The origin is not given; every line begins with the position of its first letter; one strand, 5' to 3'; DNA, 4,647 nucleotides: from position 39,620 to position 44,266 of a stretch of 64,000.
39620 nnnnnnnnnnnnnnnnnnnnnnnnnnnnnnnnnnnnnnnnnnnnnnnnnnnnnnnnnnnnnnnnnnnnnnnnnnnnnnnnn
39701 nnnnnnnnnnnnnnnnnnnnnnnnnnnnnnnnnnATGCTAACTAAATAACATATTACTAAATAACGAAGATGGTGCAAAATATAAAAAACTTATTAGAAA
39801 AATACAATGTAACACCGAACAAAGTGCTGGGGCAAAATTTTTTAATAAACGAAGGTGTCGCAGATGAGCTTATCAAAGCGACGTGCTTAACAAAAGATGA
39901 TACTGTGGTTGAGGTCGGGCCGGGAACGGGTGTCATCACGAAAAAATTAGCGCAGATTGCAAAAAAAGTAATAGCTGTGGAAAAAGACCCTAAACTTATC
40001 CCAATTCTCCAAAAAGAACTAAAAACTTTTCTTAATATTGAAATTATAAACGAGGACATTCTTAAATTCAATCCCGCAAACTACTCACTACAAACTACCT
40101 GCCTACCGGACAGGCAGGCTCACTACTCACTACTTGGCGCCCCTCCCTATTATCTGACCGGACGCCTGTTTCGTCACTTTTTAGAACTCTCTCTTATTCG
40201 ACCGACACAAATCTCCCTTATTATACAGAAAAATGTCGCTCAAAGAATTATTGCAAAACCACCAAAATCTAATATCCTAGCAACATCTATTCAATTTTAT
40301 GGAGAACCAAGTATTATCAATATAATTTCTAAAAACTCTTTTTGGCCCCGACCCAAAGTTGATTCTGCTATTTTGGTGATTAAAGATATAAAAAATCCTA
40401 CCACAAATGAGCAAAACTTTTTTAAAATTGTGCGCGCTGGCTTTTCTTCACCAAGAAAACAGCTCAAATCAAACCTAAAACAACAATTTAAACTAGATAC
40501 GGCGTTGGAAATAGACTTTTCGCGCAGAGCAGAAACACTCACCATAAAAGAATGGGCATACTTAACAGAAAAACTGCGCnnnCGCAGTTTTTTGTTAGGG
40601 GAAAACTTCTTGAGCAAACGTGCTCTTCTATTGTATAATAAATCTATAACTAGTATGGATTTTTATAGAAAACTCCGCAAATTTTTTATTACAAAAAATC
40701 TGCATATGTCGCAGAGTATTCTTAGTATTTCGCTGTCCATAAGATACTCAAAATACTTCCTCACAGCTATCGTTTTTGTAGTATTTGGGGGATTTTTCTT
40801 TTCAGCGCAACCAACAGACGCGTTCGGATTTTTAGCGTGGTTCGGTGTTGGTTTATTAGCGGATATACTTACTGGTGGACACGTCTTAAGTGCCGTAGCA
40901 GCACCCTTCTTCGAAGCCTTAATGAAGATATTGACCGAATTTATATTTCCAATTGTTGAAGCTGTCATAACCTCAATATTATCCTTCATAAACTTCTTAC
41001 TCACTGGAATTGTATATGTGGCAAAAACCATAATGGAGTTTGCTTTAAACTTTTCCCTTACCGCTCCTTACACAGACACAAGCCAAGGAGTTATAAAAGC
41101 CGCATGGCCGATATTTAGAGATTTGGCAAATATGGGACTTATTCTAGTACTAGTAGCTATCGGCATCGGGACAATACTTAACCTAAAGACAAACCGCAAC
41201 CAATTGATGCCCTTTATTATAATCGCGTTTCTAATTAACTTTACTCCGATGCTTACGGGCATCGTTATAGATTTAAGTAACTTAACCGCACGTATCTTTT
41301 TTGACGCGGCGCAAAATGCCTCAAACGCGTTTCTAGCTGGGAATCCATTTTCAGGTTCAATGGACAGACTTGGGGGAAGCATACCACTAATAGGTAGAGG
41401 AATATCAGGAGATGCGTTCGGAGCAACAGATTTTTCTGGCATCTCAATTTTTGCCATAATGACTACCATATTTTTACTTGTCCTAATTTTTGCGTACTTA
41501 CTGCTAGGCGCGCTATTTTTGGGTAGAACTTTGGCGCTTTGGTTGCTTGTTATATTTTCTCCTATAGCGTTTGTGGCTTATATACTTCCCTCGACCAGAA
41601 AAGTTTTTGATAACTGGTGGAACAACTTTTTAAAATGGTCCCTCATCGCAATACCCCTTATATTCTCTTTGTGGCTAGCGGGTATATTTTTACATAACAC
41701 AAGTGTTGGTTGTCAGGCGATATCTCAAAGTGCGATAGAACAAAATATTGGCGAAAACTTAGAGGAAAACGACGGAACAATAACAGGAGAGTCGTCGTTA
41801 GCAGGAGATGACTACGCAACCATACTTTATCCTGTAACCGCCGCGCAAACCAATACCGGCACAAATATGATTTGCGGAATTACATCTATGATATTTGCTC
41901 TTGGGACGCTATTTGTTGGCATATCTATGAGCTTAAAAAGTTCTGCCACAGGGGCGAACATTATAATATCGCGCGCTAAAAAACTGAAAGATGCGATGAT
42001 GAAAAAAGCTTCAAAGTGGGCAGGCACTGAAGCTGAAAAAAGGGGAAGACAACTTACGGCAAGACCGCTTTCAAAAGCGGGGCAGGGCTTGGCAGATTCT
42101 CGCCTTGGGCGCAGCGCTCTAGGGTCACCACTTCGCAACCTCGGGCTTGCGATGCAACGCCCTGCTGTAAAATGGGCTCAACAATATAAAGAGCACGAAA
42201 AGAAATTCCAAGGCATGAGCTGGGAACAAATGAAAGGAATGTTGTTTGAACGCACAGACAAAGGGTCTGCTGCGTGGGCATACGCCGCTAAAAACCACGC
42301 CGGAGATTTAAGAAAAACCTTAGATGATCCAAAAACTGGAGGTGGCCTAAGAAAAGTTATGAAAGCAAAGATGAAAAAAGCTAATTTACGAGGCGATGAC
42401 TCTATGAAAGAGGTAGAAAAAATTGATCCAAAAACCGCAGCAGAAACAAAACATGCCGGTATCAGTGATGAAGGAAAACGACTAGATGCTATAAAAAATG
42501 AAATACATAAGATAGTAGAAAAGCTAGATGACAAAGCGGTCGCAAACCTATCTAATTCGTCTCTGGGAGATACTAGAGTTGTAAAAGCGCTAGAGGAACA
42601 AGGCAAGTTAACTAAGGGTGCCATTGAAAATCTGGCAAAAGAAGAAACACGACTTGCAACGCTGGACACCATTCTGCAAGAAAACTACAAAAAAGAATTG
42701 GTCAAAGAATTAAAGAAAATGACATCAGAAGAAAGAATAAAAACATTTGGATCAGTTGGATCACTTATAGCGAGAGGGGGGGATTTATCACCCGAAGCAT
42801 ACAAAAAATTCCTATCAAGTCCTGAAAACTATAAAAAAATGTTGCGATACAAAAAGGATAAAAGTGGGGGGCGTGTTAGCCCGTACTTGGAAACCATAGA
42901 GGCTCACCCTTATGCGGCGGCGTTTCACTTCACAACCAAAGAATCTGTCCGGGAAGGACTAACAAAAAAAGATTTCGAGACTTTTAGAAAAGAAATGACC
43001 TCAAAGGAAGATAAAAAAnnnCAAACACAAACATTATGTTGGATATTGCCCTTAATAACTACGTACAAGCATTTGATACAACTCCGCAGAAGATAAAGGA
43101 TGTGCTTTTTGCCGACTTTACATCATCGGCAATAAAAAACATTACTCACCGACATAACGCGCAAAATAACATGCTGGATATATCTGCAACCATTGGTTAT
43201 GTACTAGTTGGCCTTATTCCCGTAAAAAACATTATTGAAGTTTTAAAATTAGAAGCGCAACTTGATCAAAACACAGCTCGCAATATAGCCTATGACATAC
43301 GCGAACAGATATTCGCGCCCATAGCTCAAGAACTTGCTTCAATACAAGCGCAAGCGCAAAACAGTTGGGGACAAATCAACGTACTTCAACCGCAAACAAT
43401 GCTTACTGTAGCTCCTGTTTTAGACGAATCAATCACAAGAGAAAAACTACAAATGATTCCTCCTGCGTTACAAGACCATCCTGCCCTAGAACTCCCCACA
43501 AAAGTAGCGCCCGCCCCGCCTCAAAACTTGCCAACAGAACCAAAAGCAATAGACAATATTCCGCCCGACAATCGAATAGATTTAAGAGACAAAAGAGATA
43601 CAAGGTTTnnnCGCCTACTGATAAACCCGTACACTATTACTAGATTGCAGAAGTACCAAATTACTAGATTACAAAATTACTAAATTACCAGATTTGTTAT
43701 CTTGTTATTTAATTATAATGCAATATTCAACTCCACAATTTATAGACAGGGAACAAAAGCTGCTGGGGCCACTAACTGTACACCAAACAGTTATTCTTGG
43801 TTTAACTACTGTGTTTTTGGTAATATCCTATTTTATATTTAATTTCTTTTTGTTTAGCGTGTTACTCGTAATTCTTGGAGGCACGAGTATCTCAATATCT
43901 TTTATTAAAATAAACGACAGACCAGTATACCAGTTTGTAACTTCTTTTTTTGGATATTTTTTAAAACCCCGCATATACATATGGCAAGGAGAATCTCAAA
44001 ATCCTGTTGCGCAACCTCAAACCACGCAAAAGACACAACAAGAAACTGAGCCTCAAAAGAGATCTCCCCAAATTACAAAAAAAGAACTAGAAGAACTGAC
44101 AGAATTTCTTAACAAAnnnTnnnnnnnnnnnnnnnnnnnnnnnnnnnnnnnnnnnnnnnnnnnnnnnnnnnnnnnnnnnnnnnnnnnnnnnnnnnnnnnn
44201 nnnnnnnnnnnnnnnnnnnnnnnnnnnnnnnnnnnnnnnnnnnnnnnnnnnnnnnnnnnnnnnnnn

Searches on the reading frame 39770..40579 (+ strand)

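Call 38: search_protein_families(library=pfam, proteins=[window:39770-40579:+], max_evalue=0.001)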
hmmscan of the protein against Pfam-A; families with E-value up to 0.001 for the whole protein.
window:39770-40579:+ (270 aa): 2 families
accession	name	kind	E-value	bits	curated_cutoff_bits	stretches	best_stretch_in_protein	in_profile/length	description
PF00398.26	RrnaAD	-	1.4e-47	162.4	24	1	17-262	5-254/263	Ribosomal RNA adenine dimethylase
PF13649.12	Methyltransf_25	-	2.3e-05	25.4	27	1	46-106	1-64/97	Methyltransferase domain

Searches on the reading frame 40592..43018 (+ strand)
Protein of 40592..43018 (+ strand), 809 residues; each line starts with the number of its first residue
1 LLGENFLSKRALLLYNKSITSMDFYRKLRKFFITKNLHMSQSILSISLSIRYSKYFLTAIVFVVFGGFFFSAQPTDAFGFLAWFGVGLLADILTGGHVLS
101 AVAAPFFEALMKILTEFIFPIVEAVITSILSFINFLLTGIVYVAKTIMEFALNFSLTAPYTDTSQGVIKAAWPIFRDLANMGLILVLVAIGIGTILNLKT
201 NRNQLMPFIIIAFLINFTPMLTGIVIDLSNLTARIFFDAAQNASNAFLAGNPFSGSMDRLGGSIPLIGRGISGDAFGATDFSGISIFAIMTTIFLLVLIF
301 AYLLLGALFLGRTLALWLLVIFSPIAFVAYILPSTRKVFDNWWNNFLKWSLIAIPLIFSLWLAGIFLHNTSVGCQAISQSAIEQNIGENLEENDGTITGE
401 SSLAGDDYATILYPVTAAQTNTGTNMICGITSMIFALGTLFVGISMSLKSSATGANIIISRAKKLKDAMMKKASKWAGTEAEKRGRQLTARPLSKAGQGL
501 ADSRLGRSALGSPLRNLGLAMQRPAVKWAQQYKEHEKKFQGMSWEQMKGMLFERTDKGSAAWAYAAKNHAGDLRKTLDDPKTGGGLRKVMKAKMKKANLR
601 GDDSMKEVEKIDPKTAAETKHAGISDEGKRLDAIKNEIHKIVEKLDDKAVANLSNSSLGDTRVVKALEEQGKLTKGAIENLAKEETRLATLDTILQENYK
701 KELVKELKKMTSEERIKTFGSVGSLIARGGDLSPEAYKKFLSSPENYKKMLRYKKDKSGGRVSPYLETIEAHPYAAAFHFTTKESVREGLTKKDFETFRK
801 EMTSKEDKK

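Call 3: search_protein_families(library=pfam, proteins=[window:40592-43018:+], max_evalue=0.01)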
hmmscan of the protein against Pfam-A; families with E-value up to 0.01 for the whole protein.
window:40592-43018:+ (809 aa): 1 family
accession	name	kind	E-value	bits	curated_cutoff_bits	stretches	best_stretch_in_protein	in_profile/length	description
PF04610.19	TrbL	-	0.0044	17.3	25.9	1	209-358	32-171/215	TrbL/VirB6 plasmid conjugal transfer protein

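Call 4: search_protein_families(library=ncbifam, proteins=[window:40592-43018:+], max_evalue=0.01)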
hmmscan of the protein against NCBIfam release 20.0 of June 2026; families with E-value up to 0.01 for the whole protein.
window:40592-43018:+ (809 aa): 0 families

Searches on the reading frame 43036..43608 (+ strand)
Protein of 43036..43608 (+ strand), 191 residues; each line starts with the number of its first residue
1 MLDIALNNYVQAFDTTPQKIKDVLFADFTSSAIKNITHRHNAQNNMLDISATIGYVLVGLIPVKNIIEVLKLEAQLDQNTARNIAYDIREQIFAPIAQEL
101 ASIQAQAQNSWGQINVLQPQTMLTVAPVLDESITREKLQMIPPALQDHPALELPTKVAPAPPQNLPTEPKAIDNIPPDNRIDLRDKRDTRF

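Call 3: search_protein_families(library=pfam, proteins=[window:43036-43608:+], max_evalue=0.01)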
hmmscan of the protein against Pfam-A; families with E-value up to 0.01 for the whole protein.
window:43036-43608:+ (191 aa): 0 families

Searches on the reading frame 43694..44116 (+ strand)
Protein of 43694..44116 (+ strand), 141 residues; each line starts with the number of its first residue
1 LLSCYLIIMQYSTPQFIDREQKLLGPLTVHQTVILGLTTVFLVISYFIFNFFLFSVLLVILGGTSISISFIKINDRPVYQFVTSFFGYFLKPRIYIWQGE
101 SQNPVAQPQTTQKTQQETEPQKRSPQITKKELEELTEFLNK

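Call 3: search_protein_families(library=pfam, proteins=[window:43694-44116:+], max_evalue=0.01)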
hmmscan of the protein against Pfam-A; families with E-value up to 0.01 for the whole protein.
window:43694-44116:+ (141 aa): 2 families
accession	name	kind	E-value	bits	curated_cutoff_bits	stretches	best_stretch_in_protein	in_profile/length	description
PF12666.12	PrgI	-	6.4e-05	23.9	27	1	17-93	6-87/91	PrgI family protein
PF12648.12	TcpE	-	0.0022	18.9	29.9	1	22-94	19-93/100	TcpE family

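Call 4: search_protein_families(library=ncbifam, proteins=[window:43694-44116:+], max_evalue=0.01)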
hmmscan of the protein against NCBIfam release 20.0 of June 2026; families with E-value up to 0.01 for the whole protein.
window:43694-44116:+ (141 aa): 2 families
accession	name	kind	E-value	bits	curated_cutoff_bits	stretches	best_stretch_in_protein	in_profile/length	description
NF045975.1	VirB4_plasma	equivalog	0.00072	17.4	590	1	17-103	14-102/894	Mbov_0397 family ICE element conjugal transfer ATPase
NF042935.1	SCO6880_fam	subfamily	0.0013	17.7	60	1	19-88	9-77/477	SCO6880 family protein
